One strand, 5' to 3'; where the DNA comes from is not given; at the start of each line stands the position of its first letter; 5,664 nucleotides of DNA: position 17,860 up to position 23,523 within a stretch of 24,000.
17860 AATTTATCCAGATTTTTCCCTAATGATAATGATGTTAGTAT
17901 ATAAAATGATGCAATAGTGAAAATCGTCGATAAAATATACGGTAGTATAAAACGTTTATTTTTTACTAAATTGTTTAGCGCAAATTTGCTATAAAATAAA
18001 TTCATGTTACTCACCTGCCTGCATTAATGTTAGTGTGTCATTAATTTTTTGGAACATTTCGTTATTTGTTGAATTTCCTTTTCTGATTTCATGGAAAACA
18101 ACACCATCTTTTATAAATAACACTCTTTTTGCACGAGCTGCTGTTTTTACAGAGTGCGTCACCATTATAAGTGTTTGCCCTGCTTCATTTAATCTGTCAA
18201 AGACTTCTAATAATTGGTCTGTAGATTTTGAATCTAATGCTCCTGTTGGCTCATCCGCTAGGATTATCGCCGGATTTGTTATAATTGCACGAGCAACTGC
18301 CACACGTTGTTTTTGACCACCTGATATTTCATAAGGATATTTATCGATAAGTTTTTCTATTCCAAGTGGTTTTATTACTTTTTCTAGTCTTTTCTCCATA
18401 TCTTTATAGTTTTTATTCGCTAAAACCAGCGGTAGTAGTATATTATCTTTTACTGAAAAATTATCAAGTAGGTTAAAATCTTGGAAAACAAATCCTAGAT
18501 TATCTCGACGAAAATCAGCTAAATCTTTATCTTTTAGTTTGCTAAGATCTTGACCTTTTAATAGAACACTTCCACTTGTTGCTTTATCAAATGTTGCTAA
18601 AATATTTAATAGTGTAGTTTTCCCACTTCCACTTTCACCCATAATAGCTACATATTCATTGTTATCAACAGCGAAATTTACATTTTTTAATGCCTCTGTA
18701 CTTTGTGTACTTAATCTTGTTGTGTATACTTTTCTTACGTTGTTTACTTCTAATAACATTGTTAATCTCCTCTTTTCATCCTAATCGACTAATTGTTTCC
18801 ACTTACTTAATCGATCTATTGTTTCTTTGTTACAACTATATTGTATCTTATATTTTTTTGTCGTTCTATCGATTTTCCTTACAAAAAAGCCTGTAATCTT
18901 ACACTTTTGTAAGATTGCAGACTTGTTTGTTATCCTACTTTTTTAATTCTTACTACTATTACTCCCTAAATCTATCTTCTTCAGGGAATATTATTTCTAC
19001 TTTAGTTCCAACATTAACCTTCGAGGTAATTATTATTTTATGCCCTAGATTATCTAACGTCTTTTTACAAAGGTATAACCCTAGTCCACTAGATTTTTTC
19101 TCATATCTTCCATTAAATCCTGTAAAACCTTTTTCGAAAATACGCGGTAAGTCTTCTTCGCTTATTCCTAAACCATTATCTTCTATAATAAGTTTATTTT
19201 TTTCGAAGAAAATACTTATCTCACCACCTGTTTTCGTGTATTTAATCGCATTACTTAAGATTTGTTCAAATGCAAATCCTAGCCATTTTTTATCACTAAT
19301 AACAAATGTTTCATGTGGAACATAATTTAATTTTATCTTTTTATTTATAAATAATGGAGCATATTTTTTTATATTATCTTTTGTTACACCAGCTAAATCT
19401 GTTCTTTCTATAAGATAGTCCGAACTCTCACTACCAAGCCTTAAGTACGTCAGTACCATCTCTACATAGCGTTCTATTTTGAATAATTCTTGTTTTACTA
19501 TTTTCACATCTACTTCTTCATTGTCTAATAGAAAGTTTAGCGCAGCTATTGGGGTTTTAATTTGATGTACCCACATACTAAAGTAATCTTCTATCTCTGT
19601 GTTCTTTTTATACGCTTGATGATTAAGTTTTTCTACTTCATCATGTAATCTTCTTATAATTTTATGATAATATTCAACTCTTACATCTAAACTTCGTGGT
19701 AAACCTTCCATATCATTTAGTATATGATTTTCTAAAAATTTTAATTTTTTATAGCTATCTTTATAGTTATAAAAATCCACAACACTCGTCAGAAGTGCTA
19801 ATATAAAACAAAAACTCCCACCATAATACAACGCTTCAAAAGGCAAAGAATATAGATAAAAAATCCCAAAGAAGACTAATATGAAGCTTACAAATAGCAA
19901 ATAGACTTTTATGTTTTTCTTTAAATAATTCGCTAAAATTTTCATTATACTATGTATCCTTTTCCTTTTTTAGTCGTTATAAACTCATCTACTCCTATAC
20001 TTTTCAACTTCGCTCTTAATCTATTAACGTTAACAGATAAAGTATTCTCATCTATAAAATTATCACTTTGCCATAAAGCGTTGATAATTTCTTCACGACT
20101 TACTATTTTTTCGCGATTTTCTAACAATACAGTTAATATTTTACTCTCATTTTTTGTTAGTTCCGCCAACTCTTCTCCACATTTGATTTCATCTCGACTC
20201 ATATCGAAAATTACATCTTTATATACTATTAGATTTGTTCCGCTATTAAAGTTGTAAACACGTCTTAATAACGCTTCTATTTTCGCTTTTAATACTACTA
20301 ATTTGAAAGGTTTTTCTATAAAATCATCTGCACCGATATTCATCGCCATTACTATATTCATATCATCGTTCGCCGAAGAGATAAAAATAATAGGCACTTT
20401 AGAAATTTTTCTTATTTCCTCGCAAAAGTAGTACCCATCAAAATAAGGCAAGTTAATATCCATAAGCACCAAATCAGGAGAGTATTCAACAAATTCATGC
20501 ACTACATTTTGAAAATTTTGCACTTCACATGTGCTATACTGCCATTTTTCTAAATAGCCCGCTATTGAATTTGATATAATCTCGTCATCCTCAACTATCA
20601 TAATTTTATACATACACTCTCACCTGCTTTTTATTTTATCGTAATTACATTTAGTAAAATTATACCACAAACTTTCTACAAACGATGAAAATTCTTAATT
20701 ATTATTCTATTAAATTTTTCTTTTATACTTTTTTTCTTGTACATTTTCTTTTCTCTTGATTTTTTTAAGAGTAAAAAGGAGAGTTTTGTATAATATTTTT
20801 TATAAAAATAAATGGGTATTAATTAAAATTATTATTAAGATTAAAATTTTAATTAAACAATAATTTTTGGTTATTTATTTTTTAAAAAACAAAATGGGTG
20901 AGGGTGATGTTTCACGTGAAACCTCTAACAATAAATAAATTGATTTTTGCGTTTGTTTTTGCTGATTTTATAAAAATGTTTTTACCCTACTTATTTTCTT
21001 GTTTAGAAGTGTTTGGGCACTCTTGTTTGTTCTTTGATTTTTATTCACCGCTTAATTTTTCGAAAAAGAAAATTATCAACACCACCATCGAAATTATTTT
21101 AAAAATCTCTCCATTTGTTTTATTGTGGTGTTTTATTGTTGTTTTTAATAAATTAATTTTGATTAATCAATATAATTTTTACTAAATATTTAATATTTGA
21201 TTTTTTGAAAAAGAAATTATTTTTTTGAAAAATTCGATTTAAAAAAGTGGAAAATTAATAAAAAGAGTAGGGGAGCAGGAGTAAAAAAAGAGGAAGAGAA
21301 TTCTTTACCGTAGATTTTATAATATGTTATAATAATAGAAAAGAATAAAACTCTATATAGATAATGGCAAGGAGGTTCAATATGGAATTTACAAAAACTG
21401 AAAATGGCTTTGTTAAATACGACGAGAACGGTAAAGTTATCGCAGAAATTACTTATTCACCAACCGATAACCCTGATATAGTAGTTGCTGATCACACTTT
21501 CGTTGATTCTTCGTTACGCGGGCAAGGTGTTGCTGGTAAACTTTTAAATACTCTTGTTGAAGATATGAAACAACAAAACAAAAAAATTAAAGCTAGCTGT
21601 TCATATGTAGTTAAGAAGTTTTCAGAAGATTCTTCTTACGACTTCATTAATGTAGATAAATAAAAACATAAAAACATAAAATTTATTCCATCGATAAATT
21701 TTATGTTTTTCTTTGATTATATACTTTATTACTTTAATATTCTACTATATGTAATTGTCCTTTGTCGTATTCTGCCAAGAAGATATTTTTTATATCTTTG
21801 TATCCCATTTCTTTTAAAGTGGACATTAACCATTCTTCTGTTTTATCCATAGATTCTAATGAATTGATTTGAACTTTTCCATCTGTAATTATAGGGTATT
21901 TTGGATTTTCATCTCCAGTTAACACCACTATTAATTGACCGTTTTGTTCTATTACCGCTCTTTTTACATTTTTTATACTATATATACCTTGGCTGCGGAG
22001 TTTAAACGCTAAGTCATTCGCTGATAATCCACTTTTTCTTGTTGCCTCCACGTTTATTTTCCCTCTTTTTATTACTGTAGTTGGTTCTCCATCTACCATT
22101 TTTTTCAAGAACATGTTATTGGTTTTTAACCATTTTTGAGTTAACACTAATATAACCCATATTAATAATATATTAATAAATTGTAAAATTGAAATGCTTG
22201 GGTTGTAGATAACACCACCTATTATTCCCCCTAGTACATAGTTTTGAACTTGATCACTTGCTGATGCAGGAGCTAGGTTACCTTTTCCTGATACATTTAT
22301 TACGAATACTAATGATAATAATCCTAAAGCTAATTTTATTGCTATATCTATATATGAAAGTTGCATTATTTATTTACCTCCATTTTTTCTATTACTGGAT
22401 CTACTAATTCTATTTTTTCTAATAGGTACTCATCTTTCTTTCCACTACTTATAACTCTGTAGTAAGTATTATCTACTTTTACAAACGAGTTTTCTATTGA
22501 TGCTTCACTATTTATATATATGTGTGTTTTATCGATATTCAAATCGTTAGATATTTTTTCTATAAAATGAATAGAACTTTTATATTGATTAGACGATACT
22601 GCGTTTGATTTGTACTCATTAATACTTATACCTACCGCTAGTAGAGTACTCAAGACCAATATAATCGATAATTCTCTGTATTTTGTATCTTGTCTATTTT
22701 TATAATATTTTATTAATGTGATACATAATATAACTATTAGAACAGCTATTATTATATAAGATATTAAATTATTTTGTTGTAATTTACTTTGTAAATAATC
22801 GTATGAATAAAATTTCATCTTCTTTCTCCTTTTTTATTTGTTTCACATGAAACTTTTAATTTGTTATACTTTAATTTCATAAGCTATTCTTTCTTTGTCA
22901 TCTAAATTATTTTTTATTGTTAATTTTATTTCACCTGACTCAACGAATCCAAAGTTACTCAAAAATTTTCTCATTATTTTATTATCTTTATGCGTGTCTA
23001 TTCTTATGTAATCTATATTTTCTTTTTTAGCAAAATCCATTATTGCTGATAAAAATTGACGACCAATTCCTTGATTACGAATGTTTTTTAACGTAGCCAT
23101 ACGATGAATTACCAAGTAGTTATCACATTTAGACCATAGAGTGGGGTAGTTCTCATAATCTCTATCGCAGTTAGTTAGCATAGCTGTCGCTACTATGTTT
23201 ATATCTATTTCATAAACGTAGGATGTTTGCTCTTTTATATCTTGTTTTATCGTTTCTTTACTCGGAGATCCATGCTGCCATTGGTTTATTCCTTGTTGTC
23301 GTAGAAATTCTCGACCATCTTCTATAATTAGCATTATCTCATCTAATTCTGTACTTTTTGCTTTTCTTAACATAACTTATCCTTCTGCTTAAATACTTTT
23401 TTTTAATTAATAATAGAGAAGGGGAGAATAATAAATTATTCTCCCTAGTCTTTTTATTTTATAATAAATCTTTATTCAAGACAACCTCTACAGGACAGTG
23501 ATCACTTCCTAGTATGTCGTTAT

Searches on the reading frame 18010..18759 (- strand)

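Call 6: search_protein_families(library=pfam, proteins=[window:18010-18759:-], max_evalue=0.001)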
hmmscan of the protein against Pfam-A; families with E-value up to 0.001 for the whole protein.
window:18010-18759:- (250 aa): 7 families
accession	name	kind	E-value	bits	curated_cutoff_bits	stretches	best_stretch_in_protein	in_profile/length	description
PF00005.33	ABC_tran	-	5.5e-36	124.6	25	1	24-172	1-136/137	ABC transporter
PF13304.12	AAA_21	-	5.5e-07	30.4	27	0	142-204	235-300/304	AAA domain, putative AbiEii toxin, Type IV TA system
PF20720.3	nSTAND3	-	3.4e-05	24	27.2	1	21-56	4-39/155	Novel STAND NTPase 3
PF02463.25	SMC_N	-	7.2e-05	22.7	40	0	35-214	25-209/220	RecF/RecN/SMC N terminal domain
PF03193.22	RsgA_GTPase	-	0.00012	22.4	30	1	14-60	87-132/174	RsgA GTPase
PF13476.12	AAA_23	-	0.00033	21.8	27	0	25-54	13-39/201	AAA domain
PF13555.12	AAA_29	-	0.00099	19.3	27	0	27-52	15-40/61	P-loop containing region of AAA domain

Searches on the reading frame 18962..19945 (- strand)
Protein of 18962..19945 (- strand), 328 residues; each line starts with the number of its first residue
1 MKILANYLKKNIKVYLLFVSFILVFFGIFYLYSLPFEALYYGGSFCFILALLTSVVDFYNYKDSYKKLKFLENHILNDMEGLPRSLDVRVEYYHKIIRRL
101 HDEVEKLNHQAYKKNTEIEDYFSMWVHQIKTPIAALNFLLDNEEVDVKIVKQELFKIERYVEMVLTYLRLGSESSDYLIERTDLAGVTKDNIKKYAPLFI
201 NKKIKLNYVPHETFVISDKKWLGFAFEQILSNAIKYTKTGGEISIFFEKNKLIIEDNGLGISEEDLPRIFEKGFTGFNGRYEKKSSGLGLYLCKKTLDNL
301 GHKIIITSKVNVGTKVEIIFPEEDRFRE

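Call 6: search_protein_families(library=pfam, proteins=[window:18962-19945:-], max_evalue=0.001)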
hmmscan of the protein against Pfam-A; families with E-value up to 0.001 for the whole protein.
window:18962-19945:- (328 aa): 1 family
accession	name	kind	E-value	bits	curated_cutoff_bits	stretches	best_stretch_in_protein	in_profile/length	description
PF02518.31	HATPase_c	-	9.1e-20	71.6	26.4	1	218-323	2-110/111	Histidine kinase-, DNA gyrase B-, and HSP90-like ATPase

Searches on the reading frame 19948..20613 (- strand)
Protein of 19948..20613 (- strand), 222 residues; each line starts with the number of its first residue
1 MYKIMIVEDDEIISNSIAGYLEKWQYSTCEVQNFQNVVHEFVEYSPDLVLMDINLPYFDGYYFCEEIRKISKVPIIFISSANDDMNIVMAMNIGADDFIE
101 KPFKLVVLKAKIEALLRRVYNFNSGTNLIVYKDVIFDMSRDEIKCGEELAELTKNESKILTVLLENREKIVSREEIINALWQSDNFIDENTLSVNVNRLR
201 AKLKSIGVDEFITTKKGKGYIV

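Call 6: search_protein_families(library=pfam, proteins=[window:19948-20613:-], max_evalue=0.001)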
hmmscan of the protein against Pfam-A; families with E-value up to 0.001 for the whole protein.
window:19948-20613:- (222 aa): 2 families
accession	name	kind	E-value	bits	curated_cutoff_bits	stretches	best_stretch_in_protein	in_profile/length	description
PF00072.30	Response_reg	-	2.2e-26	92.6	30.2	1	4-112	1-110/111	Response regulator receiver domain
PF00486.34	Trans_reg_C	-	1.3e-21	76.8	26.2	1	150-221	4-76/77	Transcriptional regulatory protein, C terminal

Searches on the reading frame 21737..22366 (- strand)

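Call 6: search_protein_families(library=pfam, proteins=[window:21737-22366:-], max_evalue=0.001)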
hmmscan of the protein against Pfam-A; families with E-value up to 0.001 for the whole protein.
window:21737-22366:- (210 aa): 2 families
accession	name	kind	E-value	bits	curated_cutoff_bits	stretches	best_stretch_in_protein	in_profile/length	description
PF04239.17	DUF421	-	1.7e-42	144.3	23.6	1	83-201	2-129/129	YetF C-terminal domain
PF20730.2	YetF_N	-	2.4e-26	91.8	26.5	1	5-79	1-75/76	YetF N-terminal transmembrane domain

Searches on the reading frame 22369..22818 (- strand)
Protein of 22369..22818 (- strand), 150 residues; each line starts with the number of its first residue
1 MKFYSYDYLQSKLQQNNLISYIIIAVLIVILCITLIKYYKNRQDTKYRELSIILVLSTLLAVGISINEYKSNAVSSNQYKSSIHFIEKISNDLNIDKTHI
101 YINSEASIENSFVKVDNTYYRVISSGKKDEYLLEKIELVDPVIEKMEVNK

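Call 12: search_protein_families(library=ncbifam, proteins=[window:22369-22818:-], max_evalue=0.1)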
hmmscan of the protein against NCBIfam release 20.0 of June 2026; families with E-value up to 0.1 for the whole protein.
window:22369-22818:- (150 aa): 2 families
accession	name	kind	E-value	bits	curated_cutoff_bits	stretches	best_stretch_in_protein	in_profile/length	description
NF051875.1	glycan_WsfD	subfamily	0.0019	17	80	1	24-84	196-256/452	glycan biosynthesis hexose transferase WsfD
NF033634.1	SLATT_1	domain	0.0052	16.7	41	1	7-112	11-114/132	SLATT domain-containing protein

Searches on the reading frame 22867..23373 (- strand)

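Call 12: search_protein_families(library=ncbifam, proteins=[window:22867-23373:-], max_evalue=0.1)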
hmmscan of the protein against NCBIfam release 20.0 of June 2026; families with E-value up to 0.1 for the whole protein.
window:22867-23373:- (169 aa): 15 families
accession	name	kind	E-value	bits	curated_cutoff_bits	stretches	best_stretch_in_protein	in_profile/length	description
NF000360.1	sat4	exception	7.3e-07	29.4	380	1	82-155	92-164/180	streptothricin N-acetyltransferase Sat4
TIGR01575.1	rimI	equivalog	3.5e-06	27.2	86.4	1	75-150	45-119/132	ribosomal protein S18-alanine N-acetyltransferase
NF053587.1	SpmdActasePaiA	equivalog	8.5e-05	22.4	250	1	40-151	48-155/172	spermidine/spermine N(1)-acetyltransferase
NF040503.1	resist_ArsN1a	equivalog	0.00017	21.4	170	1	96-148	86-138/159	arsinothricin resistance N-acetyltransferase ArsN1 family A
NF043067.1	AAC_6p_group_E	equivalog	0.00068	19.5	140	1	94-150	78-134/140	aminoglycoside 6'-N-acetyltransferase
NF000359.1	sat3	exception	0.0019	18.3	360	1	68-147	77-156/180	streptothricin N-acetyltransferase Sat3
NF010241.0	PRK13688.1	equivalog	0.0055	16.5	194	1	59-126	56-115/159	N-acetyltransferase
NF040501.1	resist_ArsN2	equivalog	0.0056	16.3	125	0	92-128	54-90/133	arsenic resistance N-acetyltransferase ArsN2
NF005047.0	PRK06460.1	equivalog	0.0078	15.1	501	1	82-161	227-308/376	hypothetical protein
NF002959.0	PRK03624.1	equivalog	0.0083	15.8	124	1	91-152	77-138/147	GNAT family acetyltransferase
NF000140.3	AAC_6p_Salmo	exception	0.0097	16.2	270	1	89-148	78-137/145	cryptic aminoglycoside N-acetyltransferase AAC(6')-Iy/Iaa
NF033693.0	AAC_6p_Ie_fam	exception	0.011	15.8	340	1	89-137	98-147/179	AAC(6')-Ie family aminoglycoside N-acetyltransferase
NF008212.0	PRK10975.1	equivalog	0.016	15.1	219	1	83-145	160-223/232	dTDP-4-amino-4,6-dideoxy-D-galactose acyltransferase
NF033078.2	AAC_6p_Ia_fam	equivalog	0.019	14.8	265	1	82-155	71-141/181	AAC(6')-Ia family aminoglycoside 6'-N-acetyltransferase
NF041716.1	HxA_phane_GNAT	equivalog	0.039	13.9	250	1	85-146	81-143/152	cyclophane-containing RiPP N-acetyltransferase HaaN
